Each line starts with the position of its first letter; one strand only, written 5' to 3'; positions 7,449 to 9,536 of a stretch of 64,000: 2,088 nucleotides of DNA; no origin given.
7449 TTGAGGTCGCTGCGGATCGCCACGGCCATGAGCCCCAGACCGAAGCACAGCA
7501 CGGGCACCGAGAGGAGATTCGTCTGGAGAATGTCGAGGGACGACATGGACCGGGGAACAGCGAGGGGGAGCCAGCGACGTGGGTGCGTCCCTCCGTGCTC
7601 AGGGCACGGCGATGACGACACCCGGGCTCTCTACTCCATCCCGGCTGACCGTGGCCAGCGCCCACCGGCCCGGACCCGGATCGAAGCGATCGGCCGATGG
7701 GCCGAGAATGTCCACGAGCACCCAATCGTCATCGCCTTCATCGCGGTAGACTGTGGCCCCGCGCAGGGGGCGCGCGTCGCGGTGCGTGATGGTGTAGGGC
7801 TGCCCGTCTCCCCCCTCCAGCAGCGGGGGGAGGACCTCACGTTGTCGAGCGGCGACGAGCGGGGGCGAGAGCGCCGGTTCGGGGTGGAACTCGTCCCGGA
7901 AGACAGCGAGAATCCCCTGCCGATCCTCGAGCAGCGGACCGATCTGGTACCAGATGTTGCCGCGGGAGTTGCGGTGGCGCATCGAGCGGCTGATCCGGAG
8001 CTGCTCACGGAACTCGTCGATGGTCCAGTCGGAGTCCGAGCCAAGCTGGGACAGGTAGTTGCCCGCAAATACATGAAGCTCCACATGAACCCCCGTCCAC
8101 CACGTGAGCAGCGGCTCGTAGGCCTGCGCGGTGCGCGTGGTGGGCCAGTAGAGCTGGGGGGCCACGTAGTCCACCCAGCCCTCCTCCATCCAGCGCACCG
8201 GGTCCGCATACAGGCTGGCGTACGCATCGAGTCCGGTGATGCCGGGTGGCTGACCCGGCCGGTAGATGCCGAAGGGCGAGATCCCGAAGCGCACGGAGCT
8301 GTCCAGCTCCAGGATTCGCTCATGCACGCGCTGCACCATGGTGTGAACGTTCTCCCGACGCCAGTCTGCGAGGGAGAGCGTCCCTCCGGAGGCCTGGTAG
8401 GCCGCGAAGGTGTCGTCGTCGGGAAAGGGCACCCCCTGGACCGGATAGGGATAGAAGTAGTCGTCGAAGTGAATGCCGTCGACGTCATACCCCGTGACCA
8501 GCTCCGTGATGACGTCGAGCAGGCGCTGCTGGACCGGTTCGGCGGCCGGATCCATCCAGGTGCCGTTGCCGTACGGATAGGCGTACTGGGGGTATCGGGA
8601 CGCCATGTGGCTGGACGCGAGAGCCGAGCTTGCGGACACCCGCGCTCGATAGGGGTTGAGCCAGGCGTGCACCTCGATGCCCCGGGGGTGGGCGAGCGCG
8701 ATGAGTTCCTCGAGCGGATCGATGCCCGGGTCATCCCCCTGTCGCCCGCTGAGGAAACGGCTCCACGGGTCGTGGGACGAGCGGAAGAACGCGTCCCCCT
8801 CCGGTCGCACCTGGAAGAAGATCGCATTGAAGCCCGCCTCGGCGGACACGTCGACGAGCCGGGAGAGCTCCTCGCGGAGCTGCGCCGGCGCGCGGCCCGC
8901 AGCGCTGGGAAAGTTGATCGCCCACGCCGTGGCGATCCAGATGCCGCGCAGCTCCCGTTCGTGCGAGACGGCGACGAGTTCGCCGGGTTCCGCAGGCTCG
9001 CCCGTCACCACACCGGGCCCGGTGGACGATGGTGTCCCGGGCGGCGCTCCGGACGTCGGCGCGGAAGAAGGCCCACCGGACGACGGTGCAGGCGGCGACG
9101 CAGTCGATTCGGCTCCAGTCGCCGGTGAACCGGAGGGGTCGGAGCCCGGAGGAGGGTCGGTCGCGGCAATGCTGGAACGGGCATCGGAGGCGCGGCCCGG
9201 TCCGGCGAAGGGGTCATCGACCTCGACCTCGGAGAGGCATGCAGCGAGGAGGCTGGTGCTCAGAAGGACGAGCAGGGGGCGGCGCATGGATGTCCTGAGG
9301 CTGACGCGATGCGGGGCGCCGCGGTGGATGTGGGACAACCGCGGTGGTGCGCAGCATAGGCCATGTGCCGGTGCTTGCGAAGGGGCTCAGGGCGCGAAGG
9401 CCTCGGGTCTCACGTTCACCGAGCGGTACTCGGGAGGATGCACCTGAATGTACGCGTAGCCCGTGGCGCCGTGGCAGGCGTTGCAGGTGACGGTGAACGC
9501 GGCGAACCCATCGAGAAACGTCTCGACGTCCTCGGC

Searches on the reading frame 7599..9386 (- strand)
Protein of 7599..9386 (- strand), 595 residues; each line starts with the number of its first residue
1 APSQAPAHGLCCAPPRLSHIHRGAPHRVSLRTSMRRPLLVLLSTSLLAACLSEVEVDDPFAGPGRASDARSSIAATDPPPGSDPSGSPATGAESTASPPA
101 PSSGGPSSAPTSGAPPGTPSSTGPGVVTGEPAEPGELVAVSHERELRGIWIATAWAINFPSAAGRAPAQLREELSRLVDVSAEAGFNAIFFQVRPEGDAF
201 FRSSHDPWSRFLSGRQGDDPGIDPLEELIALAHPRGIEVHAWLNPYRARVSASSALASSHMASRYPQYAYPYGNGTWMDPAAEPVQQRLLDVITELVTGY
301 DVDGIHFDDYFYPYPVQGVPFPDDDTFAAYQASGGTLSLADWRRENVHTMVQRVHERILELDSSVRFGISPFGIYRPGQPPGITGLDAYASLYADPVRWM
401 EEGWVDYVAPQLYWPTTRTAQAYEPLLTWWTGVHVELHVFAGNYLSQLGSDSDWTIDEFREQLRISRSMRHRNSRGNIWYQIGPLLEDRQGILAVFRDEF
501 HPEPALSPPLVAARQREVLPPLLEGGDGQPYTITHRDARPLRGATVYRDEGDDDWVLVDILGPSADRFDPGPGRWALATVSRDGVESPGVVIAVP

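Call 75: search_protein_families(library=pfam, proteins=[window:7599-9386:-], max_evalue=0.00001)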
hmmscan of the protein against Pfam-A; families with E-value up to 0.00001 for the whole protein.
window:7599-9386:- (595 aa): 1 family
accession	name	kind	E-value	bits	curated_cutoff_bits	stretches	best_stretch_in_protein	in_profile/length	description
PF02638.21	GHL10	-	2.9e-59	201.2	27.9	1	145-442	1-293/311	Glycosyl hydrolase-like 10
